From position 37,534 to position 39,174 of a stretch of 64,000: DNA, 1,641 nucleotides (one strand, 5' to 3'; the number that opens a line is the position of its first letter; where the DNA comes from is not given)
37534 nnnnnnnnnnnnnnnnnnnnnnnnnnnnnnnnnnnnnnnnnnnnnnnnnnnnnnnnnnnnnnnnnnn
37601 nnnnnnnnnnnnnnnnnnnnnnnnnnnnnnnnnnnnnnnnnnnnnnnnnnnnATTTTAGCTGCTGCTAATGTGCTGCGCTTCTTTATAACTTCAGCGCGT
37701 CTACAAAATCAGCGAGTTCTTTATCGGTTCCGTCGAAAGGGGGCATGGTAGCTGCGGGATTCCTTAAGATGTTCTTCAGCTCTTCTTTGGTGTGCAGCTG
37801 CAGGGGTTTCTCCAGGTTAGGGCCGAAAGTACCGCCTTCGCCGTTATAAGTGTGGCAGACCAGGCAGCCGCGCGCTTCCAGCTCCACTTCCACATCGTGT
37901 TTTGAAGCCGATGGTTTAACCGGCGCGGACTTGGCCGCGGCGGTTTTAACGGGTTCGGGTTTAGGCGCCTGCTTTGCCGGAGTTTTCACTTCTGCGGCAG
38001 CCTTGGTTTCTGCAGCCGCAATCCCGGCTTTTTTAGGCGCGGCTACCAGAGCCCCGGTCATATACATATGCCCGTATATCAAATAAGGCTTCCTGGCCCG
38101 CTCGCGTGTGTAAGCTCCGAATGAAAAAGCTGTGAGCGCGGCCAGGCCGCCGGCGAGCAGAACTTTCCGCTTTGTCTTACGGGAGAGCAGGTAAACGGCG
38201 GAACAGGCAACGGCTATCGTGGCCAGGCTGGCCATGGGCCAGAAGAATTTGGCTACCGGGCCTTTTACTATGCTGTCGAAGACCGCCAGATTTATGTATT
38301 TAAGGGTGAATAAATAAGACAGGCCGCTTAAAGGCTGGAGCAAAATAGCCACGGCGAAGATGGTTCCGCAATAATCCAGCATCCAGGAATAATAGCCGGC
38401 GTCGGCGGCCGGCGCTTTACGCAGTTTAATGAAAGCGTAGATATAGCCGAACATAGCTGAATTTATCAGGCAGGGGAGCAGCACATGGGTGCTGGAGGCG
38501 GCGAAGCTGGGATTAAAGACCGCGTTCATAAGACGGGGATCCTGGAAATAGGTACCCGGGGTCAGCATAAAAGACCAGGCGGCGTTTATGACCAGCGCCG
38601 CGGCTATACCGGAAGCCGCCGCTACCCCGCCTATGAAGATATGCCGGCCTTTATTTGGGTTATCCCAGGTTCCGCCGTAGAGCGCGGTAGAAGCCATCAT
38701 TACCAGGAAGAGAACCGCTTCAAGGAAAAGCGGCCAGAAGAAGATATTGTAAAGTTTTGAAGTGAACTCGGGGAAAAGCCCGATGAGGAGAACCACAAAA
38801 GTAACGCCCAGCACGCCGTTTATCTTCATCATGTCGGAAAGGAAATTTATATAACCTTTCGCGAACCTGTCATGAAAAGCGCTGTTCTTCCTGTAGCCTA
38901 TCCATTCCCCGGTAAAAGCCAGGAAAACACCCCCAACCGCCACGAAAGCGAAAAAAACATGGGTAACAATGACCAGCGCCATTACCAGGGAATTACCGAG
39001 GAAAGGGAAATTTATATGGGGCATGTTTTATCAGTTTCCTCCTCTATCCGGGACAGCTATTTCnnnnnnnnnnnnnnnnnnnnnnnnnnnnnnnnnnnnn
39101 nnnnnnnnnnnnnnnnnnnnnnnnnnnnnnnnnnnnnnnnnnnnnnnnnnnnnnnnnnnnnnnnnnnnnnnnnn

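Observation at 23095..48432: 25 co-directional genes that together build, mature, export and wire c-type cytochromes from the quinone pool to the outer membrane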

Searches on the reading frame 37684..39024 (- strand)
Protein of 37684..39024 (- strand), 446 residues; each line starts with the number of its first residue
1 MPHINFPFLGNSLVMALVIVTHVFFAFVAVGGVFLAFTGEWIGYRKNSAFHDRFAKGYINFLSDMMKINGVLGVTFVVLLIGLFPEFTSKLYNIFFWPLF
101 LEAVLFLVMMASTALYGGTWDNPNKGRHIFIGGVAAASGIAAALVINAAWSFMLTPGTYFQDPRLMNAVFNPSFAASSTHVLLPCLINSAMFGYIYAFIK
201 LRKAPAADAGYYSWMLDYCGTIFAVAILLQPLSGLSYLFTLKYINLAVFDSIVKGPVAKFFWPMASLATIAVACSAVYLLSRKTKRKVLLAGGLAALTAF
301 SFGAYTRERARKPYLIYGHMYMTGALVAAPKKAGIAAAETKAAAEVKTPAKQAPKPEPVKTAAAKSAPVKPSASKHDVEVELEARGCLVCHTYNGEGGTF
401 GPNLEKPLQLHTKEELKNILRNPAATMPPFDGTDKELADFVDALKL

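Call 5: search_protein_families(library=pfam, proteins=[window:37684-39024:-])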
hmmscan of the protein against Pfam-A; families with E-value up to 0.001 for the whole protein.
window:37684-39024:- (446 aa): 2 families
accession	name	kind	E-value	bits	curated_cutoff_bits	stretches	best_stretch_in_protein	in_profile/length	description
PF01654.22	Cyt_bd_oxida_I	-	4.8e-18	65.4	26.2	2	14-234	5-230/418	Cytochrome bd terminal oxidase subunit I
PF13442.11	Cytochrome_CBB3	-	1.5e-05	25.6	27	1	385-439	12-63/68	Cytochrome C oxidase, cbb3-type, subunit III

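Call 11: find_related_loci(query=window:37684-39024:-, collection=genome_contigs, flank=10000)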
Query window:37684-39024:- (446 aa) in genome_contigs; peptide patterns used: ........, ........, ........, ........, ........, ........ (x = any residue, [..] = any of these).
83 stretches matched a pattern; 35 encode a relative of the query (tblastn E <= 1e-3); 35 distinct loci.
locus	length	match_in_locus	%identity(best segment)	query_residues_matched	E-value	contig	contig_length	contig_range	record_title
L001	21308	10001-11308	74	1-445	0e+0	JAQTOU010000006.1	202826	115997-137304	MAG: Elusimicrobiales bacterium isolate STB_10 NODE_156_length_202826_cov_8.415967_Sandtown_B, whole genome shotgun sequ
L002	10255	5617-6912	74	1-445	0e+0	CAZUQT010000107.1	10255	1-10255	MAG TPA_asm: uncultured Elusimicrobiaceae bacterium isolate SRP302447_co3_112 genome assembly, contig: NODE_18498_length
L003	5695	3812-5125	73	1-445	0e+0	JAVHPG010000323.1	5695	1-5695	MAG: Elusimicrobiales bacterium isolate WB_59_14 NODE_7096_length_5695_cov_8.669504, whole genome shotgun sequence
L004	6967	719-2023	69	1-445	0e+0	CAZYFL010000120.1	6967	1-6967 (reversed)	MAG TPA_asm: uncultured Elusimicrobiaceae bacterium isolate binchicken_co248_98 genome assembly, contig: NODE_17518_leng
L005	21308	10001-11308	74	1-445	0e+0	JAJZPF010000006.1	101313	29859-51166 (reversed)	MAG: bacterium isolate SKS1.bin115 NODE_286_length_101313_cov_6.498290, whole genome shotgun sequence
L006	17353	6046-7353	66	1-445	7e-179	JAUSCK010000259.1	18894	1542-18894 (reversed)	MAG: Elusimicrobiota bacterium isolate E14_concoct.bin.112_sub E14_k141_1803849, whole genome shotgun sequence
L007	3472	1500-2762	65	1-445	0e+0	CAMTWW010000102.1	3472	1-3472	MAG: uncultured Elusimicrobia bacterium isolate G04_MAG_00049 genome assembly, contig: G04_MAG_00049_000000000148, whole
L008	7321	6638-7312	82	1-224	4e-112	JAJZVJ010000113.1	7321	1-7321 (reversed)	MAG: bacterium isolate SKS5.bin41 NODE_19982_length_7321_cov_1.280234, whole genome shotgun sequence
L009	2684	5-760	67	183-445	5e-102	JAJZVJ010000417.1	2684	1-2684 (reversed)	MAG: bacterium isolate SKS5.bin41 NODE_69398_length_2684_cov_1.196324, whole genome shotgun sequence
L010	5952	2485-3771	39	3-444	5e-94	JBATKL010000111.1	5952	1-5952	MAG: Candidatus Electrothrix sp. isolate MFD10219_ilm_asm_bin13 k127_209055, whole genome shotgun sequence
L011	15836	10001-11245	39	4-444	2e-93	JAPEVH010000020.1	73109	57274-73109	MAG: Candidatus Electronema sp. isolate KV k127_19707731, whole genome shotgun sequence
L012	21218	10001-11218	41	1-437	1e-92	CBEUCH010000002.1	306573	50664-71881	MAG TPA_asm: uncultured bacterium isolate SRR19160658_binner12_Refined_30 genome assembly, contig: ERZ26800495.2, whole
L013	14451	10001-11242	39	1-445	6e-92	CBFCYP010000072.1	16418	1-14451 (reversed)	MAG TPA_asm: uncultured bacterium isolate SRR26215681_binner13_Refined_78 genome assembly, contig: ERZ25073475.2323, who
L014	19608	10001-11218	40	1-437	3e-91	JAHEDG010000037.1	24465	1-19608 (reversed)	MAG: Candidatus Zixiibacteriota bacterium isolate Ww191 NODE_3608_length_24465_cov_4.384571, whole genome shotgun sequen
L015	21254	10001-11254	38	4-444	8e-91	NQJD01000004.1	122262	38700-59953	MAG: Candidatus Electronema aureum isolate GS Contig104, whole genome shotgun sequence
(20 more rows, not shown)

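Call 16: search_protein_families(library=ncbifam, proteins=[window:37684-39024:-])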
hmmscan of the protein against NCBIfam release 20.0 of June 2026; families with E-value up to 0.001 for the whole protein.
window:37684-39024:- (446 aa): 4 families
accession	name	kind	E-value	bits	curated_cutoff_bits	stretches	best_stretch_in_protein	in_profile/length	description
NF040971.1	cytc_ExtS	equivalog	2.1e-07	30.5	100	1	377-444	80-147/262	selenite/tellurite reduction operon c-type cytochrome lipoprotein ExtS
NF045773.1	cytochro_C550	exception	1.9e-05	24.6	125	1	380-439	53-111/118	cytochrome c550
TIGR02603.1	CxxCH_TIGR02603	domain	6e-05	23.1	68.15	1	384-427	11-54/134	putative heme-binding domain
NF045774.1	cytochro_C551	exception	0.00015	21.7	118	1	375-436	38-98/110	cytochrome c551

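Call 50: search_solved_structures(query=window:37684-39024:-, max_evalue=0.01, show_alignments=1)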
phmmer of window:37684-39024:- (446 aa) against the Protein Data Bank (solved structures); distinct sequences matched with E-value up to 0.01: 1.
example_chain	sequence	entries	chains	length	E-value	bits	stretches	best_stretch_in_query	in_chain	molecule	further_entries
5doq_A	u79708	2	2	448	5.7e-13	51.7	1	7-191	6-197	Bd-type quinol oxidase subunit I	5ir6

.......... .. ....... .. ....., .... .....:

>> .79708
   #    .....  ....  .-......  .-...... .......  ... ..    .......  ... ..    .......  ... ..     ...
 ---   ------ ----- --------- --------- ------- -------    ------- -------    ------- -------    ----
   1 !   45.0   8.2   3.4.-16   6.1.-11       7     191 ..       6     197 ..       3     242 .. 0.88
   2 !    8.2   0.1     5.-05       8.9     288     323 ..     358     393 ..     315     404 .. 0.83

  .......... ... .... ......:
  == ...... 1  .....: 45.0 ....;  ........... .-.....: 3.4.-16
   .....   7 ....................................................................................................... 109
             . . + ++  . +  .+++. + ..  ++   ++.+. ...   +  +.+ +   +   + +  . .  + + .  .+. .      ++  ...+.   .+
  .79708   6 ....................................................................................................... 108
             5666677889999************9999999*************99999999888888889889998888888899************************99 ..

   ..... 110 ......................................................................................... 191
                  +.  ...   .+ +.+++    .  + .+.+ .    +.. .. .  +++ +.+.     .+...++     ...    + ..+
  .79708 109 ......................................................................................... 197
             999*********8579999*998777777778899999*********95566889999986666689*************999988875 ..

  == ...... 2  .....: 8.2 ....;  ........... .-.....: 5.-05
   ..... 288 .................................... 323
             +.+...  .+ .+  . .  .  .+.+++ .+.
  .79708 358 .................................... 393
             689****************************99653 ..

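Call 65: find_homologous_proteins(query=window:37684-39024:-, max_evalue=1e-10)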
Query window:37684-39024:- (446 aa): 106 proteins with E <= 1e-10 among 8000 candidates.
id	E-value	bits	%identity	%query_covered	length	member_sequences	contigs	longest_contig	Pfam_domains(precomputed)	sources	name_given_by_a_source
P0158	1.9e-296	1001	100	100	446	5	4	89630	PF13442.12,PF01654.23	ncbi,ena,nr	ncbi:MAG: hypothetical protein AUJ51_08065 [Elusimicrobia bacterium CG1_02_56_21]|nr:MAG: hypothetic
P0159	1.0e-214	731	74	100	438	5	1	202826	PF01654.23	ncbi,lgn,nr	ncbi:MAG: cytochrome ubiquinol oxidase subunit I [Elusimicrobiales bacterium]|nr:cytochrome ubiquino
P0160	1.1e-214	731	73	100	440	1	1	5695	PF13442.12,PF01654.23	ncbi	-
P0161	5.3e-209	713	73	100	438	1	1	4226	PF13442.12,PF01654.23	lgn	-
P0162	7.3e-198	676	69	100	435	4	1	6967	PF13442.12,PF01654.23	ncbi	-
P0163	8.3e-186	636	67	100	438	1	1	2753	PF01654.23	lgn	-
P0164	1.5e-185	635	66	100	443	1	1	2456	PF01654.23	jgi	jgi:cytochrome bd-type quinol oxidase subunit 1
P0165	5.2e-185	633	66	100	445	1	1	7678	PF13442.12,PF01654.23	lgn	-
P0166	1.7e-184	632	66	100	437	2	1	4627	PF13442.12,PF01654.23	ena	-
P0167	2.0e-183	628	65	100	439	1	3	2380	PF13442.12,PF01654.23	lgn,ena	-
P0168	6.8e-183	627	66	100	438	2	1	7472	PF01654.23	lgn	-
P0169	3.9e-182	624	65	100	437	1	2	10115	PF01654.23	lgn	-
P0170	8.3e-182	623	66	100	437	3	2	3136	PF01654.23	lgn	-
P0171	2.2e-181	622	65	100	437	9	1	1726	PF13442.12,PF01654.23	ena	-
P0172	3.1e-181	621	65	100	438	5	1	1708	PF01654.23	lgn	-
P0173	5.5e-180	617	66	97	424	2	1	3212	PF13442.12,PF01654.23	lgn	-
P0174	1.6e-179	615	63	100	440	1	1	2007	PF13442.12,PF01654.23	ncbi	-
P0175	1.2e-173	596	65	100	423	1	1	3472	PF13442.12,PF01654.23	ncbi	-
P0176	6.7e-152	524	58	96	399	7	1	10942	PF13442.12,PF01654.23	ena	-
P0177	1.8e-148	513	56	100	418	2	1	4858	PF13442.12,PF01654.23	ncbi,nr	ncbi:MAG: cytochrome ubiquinol oxidase subunit I [Deltaproteobacteria bacterium]|nr:cytochrome ubiqu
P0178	3.4e-146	506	56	100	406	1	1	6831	PF13442.12,PF01654.23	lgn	-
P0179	6.1e-146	505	56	97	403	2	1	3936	PF13442.12,PF01654.23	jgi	jgi:cytochrome bd-type quinol oxidase subunit 1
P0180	3.4e-145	502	57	99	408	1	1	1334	PF13442.12,PF01654.23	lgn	-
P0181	1.0e-142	494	54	100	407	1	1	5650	PF13442.12,PF01654.23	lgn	-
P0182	2.0e-142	493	70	74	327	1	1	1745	PF01654.23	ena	-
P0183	2.2e-142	493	52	100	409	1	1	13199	PF13442.12,PF01654.23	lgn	-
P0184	4.6e-140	485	55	100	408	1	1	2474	PF13442.12,PF01654.23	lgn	-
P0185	3.6e-139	482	53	100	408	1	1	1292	PF13442.12,PF01654.23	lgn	-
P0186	6.4e-139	482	52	99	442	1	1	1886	PF01654.23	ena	-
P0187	2.7e-131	456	62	79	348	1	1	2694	PF13442.12,PF01654.23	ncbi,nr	ncbi:MAG: cytochrome ubiquinol oxidase subunit I, partial [Elusimicrobiota bacterium]|nr:cytochrome 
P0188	1.2e-124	435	48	98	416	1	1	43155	PF01654.23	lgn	-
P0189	3.8e-85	304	40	98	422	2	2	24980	PF13442.12,PF01654.23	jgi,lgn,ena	-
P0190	9.2e-85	303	38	99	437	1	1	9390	PF13442.12,PF00034.27,PF01654.23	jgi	jgi:cytochrome bd-type quinol oxidase subunit 1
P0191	9.8e-85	303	38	100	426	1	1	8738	PF13442.12,PF00034.27,PF01654.23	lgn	-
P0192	1.3e-84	303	39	100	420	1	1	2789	PF13442.12,PF01654.23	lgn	-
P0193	5.2e-84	301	39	98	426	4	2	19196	PF13442.12,PF00034.27,PF01654.23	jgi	jgi:cytochrome bd-type quinol oxidase subunit 1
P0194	7.8e-84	300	38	99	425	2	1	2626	PF13442.12,PF00034.27,PF01654.23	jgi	jgi:cytochrome bd-type quinol oxidase subunit 1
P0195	3.3e-83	298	40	100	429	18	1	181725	PF13442.12,PF00034.27,PF01654.23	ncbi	ncbi:Cytochrome c domain-containing protein [Candidatus Electrothrix gigas]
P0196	4.5e-83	298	39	99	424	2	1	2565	PF13442.12,PF00034.27,PF01654.23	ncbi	-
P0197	9.3e-83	297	39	100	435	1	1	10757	PF13442.12,PF00034.27,PF01654.23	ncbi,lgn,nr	ncbi:MAG: hypothetical protein D3924_00460 [Candidatus Electrothrix sp. AR4]|nr:hypothetical protein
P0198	2.9e-82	295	39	100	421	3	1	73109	PF13442.12,PF00034.27,PF01654.23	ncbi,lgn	-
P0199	9.6e-82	293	39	99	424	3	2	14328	PF13442.12,PF00034.27,PF01654.23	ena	-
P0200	1.0e-81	293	38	99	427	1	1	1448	PF13442.12,PF00034.27,PF01654.23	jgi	jgi:cytochrome bd-type quinol oxidase subunit 1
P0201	2.7e-81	292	39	98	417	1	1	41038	PF13442.12,PF01654.23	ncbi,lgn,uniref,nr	ncbi:conserved membrane hypothetical protein [Candidatus Desulfarcum epimagneticum]|uniref:Cytochrom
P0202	3.5e-81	291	38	98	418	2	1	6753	PF13442.12,PF01654.23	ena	-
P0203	5.4e-81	291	38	99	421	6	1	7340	PF13442.12,PF00034.27,PF01654.23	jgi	jgi:cytochrome bd-type quinol oxidase subunit 1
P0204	7.3e-81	290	39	100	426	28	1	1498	PF00034.27,PF01654.23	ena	-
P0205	1.4e-80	289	37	100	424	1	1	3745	PF13442.12,PF00034.27,PF01654.23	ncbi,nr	ncbi:MAG: hypothetical protein D3923_03570 [Candidatus Electrothrix sp. AR3]|nr:hypothetical protein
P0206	1.8e-80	289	38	100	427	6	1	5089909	PF00034.27,PF01654.23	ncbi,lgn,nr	ncbi:MAG: cytochrome ubiquinol oxidase subunit I [Candidatus Electrothrix scaldis]|nr:MAG: cytochrom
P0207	3.4e-80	288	38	96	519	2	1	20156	PF13442.12,PF00034.27,PF01654.23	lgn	-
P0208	2.0e-79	286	38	100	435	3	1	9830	PF13442.12,PF00034.27,PF01654.23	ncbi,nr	ncbi:cytochrome ubiquinol oxidase subunit I [Desulfobulbus sp. TB]|nr:cytochrome ubiquinol oxidase s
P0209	3.1e-79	285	38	100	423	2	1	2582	PF13442.12,PF00034.27,PF01654.23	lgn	-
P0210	1.5e-78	283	37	100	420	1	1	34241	PF13442.12,PF00034.27,PF01654.23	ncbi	-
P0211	2.3e-78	282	36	100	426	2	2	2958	PF00034.27,PF01654.23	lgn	-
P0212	3.1e-78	282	39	98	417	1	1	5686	PF13442.12,PF01654.23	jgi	jgi:cytochrome bd-type quinol oxidase subunit 1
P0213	4.9e-78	281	36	99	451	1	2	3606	PF00034.27,PF01654.23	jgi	jgi:cytochrome bd-type quinol oxidase subunit 1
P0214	5.0e-78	281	39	98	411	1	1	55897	PF01654.23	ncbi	ncbi:MAG: cytochrome ubiquinol oxidase subunit I [Pseudomonadota bacterium]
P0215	1.5e-77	279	38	96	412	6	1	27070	PF13442.12,PF00034.27,PF01654.23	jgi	jgi:cytochrome bd-type quinol oxidase subunit 1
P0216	2.8e-77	278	38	99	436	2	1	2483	PF13442.12,PF00034.27,PF01654.23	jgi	jgi:cytochrome bd-type quinol oxidase subunit 1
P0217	5.3e-77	278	38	100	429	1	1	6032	PF00034.27,PF01654.23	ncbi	-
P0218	6.5e-77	277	39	98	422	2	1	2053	PF13442.12,PF01654.23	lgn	-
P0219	6.9e-77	277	38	100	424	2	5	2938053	PF13442.12,PF01654.23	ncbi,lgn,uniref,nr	ncbi:MAG: Cytochrome C oxidase, cbb3-type, subunit III [Candidatus Electronema aureum]|uniref:Cytoch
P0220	1.4e-76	276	38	99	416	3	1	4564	PF13442.12,PF01654.23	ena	-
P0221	1.6e-76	276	38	98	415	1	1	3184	PF13442.12,PF00034.27,PF01654.23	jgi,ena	-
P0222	2.0e-75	272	38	95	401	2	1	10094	PF13442.12,PF01654.23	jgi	jgi:cytochrome bd-type quinol oxidase subunit 1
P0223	1.0e-74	270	37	98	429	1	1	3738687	PF13442.12,PF00034.27,PF01654.23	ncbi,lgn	ncbi:MAG: cytochrome ubiquinol oxidase subunit I [Candidatus Electrothrix sp. YB6]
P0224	1.5e-74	270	38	100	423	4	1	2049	PF13442.12,PF01654.23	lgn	-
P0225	1.7e-74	269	36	98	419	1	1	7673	PF13442.12,PF01654.23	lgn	-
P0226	2.3e-74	269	38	97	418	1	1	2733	PF13442.12,PF01654.23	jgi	jgi:cytochrome bd-type quinol oxidase subunit 1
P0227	2.9e-74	269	38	100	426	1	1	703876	PF13442.12,PF01654.23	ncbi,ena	-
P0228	3.1e-74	268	38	96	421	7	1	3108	PF13442.12,PF00034.27,PF01654.23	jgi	jgi:cytochrome bd-type quinol oxidase subunit 1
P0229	6.2e-74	267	38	99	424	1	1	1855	PF13442.12,PF01654.23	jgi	-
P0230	7.5e-74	267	39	100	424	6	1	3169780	PF13442.12,PF01654.23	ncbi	ncbi:MAG: cytochrome ubiquinol oxidase subunit I [Candidatus Electronema sp. VV]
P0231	9.0e-74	267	38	95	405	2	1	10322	PF13442.12,PF00034.27,PF01654.23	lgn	-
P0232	1.1e-73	267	37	99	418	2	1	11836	PF13442.12,PF01654.23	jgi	jgi:cytochrome bd-type quinol oxidase subunit 1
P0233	2.4e-73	266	37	99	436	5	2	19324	PF13442.12,PF01654.23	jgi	jgi:cytochrome bd-type quinol oxidase subunit 1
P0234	5.3e-73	264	37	96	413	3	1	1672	PF13442.12,PF00034.27,PF01654.23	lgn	-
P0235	7.0e-73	264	37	96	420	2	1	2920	PF13442.12,PF00034.27,PF01654.23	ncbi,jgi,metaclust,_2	metaclust:\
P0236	1.0e-72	263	37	98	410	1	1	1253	PF13442.12,PF01654.23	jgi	jgi:cytochrome bd-type quinol oxidase subunit 1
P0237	1.4e-72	263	38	100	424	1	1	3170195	PF13442.12,PF01654.23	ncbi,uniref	ncbi:MAG: cytochrome ubiquinol oxidase subunit I [Candidatus Electronema sp. V4]|uniref:cytochrome u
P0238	5.4e-72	261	36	100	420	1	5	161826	PF13442.12,PF00034.27,PF01654.23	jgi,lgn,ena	-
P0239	1.3e-71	260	37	96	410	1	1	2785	PF13442.12,PF01654.23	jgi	jgi:cytochrome bd-type quinol oxidase subunit 1/cytochrome c551/c552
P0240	1.1e-70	257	37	96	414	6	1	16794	PF00034.27,PF01654.23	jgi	jgi:cytochrome bd-type quinol oxidase subunit 1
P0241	1.6e-70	256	36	96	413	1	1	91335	PF00034.27,PF01654.23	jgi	jgi:cytochrome bd-type quinol oxidase subunit 1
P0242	2.3e-68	249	38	96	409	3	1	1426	PF13442.12,PF01654.23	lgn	-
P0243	4.6e-68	248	36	96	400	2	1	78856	PF13442.12,PF00034.27,PF01654.23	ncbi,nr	ncbi:MAG: cytochrome ubiquinol oxidase subunit I [Deltaproteobacteria bacterium]|nr:cytochrome ubiqu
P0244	1.6e-66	243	38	85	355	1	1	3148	PF13442.12,PF00034.27,PF01654.23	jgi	jgi:cytochrome bd-type quinol oxidase subunit 1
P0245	1.6e-65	240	36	100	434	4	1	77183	PF13442.12,PF00034.27,PF01654.23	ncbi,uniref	ncbi:cytochrome ubiquinol oxidase subunit I [Candidatus Electronema sp. JC]|uniref:cytochrome ubiqui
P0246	1.7e-60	223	48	54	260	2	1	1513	PF01654.23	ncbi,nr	ncbi:MAG: hypothetical protein D3906_13430, partial [Candidatus Electrothrix sp. AUS1_2]|nr:hypothet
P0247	8.7e-57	211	45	50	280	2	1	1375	PF01654.23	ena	-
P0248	1.3e-54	204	35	96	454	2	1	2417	PF13442.12,PF00034.27,PF01654.23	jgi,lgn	jgi:cytochrome bd-type quinol oxidase subunit 1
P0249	2.0e-53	200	34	100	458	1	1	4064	PF13442.12,PF00034.27,PF01654.23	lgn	-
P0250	7.0e-53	198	33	96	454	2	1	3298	PF13442.12,PF00034.27,PF01654.23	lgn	-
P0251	1.8e-46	177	32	100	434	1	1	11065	PF13442.12,PF00034.27,PF01654.23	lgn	-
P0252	4.2e-45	172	32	100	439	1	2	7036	PF13442.12,PF01654.23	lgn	-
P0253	1.8e-44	170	33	100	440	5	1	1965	PF13442.12,PF00034.27,PF01654.23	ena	-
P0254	2.4e-43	167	34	99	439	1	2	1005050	PF13442.12,PF01654.23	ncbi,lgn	-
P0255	1.3e-41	161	31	98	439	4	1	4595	PF13442.12,PF01654.23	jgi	jgi:cytochrome bd-type quinol oxidase subunit 1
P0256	4.5e-41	159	31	99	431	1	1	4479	PF13442.12,PF00034.27,PF01654.23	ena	-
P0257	6.8e-41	159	31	100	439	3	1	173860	PF13442.12,PF01654.23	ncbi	ncbi:MAG: cytochrome ubiquinol oxidase subunit I [Anaerolineaceae bacterium]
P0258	1.2e-40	158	32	100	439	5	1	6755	PF13442.12,PF01654.23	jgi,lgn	-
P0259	2.6e-40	157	31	98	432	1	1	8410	PF13442.12,PF00034.27,PF01654.23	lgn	-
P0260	2.7e-40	157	29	99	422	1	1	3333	PF13442.12,PF01654.23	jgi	-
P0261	1.1e-37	148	31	100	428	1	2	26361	PF13442.12,PF01654.23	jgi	jgi:cytochrome bd-type quinol oxidase subunit 1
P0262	2.0e-37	147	30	97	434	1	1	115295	PF13442.12,PF01654.23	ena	-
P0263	8.5e-35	138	36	61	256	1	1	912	PF13442.12,PF00034.27,PF01654.23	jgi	-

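Call 74: predict_structure(alignment_id=A2)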
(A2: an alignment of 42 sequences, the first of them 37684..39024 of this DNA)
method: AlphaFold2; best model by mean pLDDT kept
length: 446 residues; sequences in the alignment: 42
mean_pLDDT: 82.5   pTM: 0.73
mean pLDDT of the five models: 82.5, 82.0, 80.5, 79.8, 79.7
residues with pLDDT >= 90: 247; 70-90: 91; 50-70: 44; < 50: 64
segments of 3 or more residues with pLDDT < 50: 324-376, 399-407
pLDDT, mean of each block of 10 residues (from residue 1): 76 85 95 98 97 97 92 90 84 93 96 96 95 98 95 89 92 96 97 98 96 98 98 96 89 89 97 98 97 97 89 61 49 46 44 41 38 51 60 53 48 85 68 86 74
secondary structure, 60 per line:
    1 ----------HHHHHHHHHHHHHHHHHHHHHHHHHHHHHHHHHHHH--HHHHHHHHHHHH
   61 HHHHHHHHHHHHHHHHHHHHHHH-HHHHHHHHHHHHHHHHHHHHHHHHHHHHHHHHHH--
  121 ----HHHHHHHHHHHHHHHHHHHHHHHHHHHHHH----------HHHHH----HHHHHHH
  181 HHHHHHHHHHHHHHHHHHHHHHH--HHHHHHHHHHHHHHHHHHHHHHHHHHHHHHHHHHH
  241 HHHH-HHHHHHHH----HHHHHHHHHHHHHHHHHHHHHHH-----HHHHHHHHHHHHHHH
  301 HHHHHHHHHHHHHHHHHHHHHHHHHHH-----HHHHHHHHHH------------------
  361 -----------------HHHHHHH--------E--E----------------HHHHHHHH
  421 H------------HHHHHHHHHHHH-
elements in order: H11-46 H49-83 H85-118 H125-154 H165-169 H174-203 H206-244 H246-253 H258-280 H286-327 H333-342 H378-384 H413-421 H434-445
